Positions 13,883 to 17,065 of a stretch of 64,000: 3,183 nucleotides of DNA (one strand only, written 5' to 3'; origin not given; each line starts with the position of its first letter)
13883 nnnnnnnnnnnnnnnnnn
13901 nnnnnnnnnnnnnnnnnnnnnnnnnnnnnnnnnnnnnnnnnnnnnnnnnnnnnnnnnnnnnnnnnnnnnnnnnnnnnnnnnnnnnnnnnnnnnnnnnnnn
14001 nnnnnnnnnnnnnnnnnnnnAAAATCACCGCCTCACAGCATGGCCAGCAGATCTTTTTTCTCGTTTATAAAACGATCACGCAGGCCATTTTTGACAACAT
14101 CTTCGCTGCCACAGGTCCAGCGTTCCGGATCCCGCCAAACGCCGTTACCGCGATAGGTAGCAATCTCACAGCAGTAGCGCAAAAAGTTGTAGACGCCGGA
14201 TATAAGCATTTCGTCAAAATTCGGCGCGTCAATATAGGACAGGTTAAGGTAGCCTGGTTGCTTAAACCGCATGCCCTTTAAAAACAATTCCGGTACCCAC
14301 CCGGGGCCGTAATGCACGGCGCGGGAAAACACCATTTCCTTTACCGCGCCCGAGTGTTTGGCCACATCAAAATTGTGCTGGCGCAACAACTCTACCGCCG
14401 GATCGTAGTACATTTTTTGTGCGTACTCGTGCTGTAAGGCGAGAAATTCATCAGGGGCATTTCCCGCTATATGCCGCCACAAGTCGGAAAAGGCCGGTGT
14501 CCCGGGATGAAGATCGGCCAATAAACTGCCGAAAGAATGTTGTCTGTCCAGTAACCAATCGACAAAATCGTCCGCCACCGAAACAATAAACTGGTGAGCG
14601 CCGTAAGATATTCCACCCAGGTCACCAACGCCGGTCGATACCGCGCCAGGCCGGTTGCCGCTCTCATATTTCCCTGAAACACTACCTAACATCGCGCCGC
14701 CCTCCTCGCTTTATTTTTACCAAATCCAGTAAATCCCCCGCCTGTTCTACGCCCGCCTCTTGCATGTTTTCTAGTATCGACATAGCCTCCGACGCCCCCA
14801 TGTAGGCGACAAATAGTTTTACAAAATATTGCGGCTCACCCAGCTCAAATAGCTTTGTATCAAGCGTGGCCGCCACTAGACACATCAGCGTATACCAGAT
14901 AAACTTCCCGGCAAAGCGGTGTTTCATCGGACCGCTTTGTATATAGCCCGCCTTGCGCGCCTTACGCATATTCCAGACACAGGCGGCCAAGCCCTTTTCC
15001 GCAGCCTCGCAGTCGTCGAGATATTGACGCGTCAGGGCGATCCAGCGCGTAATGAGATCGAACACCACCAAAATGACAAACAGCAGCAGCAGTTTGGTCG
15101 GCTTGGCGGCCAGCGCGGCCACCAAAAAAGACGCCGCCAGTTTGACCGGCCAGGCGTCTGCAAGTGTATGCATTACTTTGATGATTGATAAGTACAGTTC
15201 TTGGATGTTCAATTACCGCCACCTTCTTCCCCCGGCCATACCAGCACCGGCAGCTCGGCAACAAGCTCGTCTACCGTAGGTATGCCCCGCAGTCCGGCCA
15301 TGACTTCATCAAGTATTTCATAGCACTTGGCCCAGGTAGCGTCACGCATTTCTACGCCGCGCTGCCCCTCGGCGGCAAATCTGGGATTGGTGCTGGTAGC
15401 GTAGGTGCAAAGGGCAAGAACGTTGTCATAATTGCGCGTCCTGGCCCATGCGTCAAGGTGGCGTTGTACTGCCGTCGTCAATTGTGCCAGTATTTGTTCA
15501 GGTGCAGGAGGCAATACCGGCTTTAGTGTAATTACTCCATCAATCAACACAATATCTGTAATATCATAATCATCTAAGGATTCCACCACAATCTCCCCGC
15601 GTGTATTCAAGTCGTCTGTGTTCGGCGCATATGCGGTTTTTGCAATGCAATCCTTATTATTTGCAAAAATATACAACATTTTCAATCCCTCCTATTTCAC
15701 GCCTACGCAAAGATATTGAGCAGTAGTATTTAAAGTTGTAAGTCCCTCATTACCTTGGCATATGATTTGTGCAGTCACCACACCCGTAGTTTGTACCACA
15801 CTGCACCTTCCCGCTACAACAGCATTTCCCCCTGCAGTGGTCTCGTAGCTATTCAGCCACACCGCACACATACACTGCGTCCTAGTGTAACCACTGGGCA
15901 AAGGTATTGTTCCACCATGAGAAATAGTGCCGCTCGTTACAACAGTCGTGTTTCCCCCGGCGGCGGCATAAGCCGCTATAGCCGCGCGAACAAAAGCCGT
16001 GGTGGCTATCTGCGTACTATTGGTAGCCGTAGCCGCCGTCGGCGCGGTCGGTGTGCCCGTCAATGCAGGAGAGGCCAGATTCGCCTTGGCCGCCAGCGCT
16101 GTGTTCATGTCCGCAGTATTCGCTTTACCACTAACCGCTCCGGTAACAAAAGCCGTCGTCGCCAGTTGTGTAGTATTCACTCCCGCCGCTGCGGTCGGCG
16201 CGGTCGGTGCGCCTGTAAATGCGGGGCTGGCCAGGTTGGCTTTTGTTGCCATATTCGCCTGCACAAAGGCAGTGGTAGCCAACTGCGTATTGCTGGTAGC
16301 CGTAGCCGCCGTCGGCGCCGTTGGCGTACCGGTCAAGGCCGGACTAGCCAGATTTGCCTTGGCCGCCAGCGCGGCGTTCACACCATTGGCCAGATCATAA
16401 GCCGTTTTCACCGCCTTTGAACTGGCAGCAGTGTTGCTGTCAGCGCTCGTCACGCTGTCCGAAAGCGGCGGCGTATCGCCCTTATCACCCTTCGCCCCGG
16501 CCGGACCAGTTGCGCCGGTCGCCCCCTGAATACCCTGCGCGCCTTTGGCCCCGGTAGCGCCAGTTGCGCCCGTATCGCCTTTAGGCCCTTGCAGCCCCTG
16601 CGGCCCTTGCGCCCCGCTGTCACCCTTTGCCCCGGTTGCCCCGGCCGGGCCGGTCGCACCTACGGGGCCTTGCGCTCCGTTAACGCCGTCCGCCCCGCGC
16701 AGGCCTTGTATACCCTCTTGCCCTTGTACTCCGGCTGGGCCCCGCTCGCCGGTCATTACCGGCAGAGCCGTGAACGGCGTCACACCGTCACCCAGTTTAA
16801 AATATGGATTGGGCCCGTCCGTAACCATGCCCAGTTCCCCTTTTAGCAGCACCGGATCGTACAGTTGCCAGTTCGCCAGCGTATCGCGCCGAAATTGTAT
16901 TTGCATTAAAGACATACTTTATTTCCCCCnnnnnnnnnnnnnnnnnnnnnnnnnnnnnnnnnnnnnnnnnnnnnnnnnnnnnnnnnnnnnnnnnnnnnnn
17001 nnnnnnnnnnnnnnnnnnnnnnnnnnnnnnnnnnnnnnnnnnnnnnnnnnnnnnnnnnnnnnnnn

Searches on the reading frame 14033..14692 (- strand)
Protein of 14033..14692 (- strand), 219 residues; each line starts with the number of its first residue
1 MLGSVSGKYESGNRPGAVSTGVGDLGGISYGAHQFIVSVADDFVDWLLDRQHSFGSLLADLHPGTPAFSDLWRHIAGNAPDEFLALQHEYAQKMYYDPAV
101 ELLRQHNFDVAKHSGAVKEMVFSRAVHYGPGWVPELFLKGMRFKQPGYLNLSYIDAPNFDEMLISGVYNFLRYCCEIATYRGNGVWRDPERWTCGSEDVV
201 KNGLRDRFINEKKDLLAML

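Call 4: search_protein_families(library=pfam, proteins=[window:14033-14692:-], max_evalue=0.1)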
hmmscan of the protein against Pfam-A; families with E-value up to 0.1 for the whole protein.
window:14033-14692:- (219 aa): 2 families
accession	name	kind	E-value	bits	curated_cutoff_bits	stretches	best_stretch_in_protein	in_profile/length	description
PF21277.2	T6SS_VgrG3-like_C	-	6.4e-34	118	27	1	2-142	1-137/183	Type VI secretion system spike protein VgrG3-like, C-terminal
PF01374.23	Glyco_hydro_46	-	0.023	14.8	27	1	66-108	80-120/210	Glycosyl hydrolase family 46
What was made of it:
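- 14033..14692 (-): Endolysin (219 aa), VgrG3-like C-terminal muramidase-type domain. Pfam PF21277 at E 6.4e-34 (call 4).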

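Call 5: search_protein_families(library=phrogs, proteins=[window:14033-14692:-], max_evalue=0.1)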
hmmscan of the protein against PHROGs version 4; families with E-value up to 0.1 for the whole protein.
window:14033-14692:- (219 aa): 2 families
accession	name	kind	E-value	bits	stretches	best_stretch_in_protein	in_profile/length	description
phrog_34863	-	unknown function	6.4e-20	71.9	1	2-131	546-677/966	-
phrog_26249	-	unknown function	9.6e-12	44.2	1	2-137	1467-1606/1925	-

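Call 98: search_protein_families(library=ncbifam, proteins=[window:14033-14692:-], max_evalue=0.05)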
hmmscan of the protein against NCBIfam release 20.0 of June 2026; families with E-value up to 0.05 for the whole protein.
window:14033-14692:- (219 aa): 0 families

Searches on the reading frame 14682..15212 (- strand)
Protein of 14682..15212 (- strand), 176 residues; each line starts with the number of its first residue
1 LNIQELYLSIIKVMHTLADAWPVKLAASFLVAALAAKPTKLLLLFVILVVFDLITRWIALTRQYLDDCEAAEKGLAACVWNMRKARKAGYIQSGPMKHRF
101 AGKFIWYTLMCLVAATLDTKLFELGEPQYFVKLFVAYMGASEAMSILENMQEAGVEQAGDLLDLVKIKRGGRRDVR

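Call 4: search_protein_families(library=pfam, proteins=[window:14682-15212:-], max_evalue=0.1)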
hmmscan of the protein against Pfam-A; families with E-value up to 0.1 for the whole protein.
window:14682-15212:- (176 aa): 1 family
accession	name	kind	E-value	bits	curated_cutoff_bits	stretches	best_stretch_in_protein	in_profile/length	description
PF05105.17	Phage_holin_4_1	-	2.7e-09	37.6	22.2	1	33-161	5-107/116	Bacteriophage holin family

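Call 5: search_protein_families(library=phrogs, proteins=[window:14682-15212:-], max_evalue=0.1)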
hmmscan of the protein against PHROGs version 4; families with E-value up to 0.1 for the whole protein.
window:14682-15212:- (176 aa): 1 family
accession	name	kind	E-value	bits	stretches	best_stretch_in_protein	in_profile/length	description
phrog_199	-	lysis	1.9e-05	24.6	1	31-166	19-125/545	holin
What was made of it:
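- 14682..15212 (-): Holin (176 aa), first gene of the lysis cassette. Pfam Phage_holin_4_1 at E 2.7e-9 and PHROG 199 holin (calls 4 and 5).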

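Call 98: search_protein_families(library=ncbifam, proteins=[window:14682-15212:-], max_evalue=0.05)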
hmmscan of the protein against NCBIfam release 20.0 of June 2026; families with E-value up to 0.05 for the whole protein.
window:14682-15212:- (176 aa): 2 families
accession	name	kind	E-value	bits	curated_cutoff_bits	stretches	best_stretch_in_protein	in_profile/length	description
TIGR01593.1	holin_tox_secr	subfamily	0.0022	17.9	40.2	0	109-162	60-111/128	toxin secretion/phage lysis holin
NF035928.1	holin_1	subfamily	0.0081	16.6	150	1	84-152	26-96/117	bacteriophage holin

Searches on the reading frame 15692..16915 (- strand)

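Call 4: search_protein_families(library=pfam, proteins=[window:15692-16915:-], max_evalue=0.1)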
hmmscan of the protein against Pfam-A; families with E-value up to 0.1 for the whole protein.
window:15692-16915:- (407 aa): 3 families
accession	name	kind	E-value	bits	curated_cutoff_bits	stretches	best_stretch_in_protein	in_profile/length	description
PF01391.23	Collagen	-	4.2e-15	55.7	27.2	2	56-107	7-58/60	Collagen triple helix repeat (20 copies)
PF18454.7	Mtd_N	-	6.4e-09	36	26.3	1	6-46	1-37/37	Major tropism determinant N-terminal domain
PF03406.18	Phage_fiber_2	-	1.3e-06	28.4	22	1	151-180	10-39/42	Phage tail fibre repeat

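Call 5: search_protein_families(library=phrogs, proteins=[window:15692-16915:-], max_evalue=0.1)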
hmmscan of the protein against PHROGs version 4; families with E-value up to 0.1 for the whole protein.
window:15692-16915:- (407 aa): 65 families (the best 25 are shown)
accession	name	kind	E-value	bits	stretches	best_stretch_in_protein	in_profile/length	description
phrog_2631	-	tail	9.9e-35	121.2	3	272-316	340-384/644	tail fiber protein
phrog_454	-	tail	2.4e-34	119.7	4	270-316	352-398/1376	tail fiber protein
phrog_5073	-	tail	2.5e-31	110.3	1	55-337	272-503/519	tail fiber protein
phrog_4209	-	tail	9.1e-31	108.3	3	260-345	91-175/406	tail fiber protein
phrog_7032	-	tail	1.3e-29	103.9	3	270-316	243-289/866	tail fiber protein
phrog_819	-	tail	1.1e-27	97.7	2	56-153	499-596/1024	tail protein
phrog_9625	-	unknown function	1.8e-24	86.5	1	182-319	695-842/1586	-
phrog_22682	-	tail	3.9e-24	86.5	2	149-259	138-256/400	tail fiber protein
phrog_6320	-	tail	9.8e-22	78.5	1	55-330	106-383/745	tail fiber protein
phrog_38759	-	unknown function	5.8e-19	69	3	267-326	231-293/920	-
phrog_19200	-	head and packaging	1.9e-18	67.7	3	6-89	12-95/268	virion structural protein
phrog_38806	-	unknown function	3.5e-17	63.7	1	55-174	63-179/285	-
phrog_30509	-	tail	1.5e-16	61.4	2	52-122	41-111/254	collagen like minor tail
phrog_10972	-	tail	4.1e-16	60.4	2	77-157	157-234/343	tail fiber protein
phrog_366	-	tail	2.7e-15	57.8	2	54-132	307-385/474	tail fiber protein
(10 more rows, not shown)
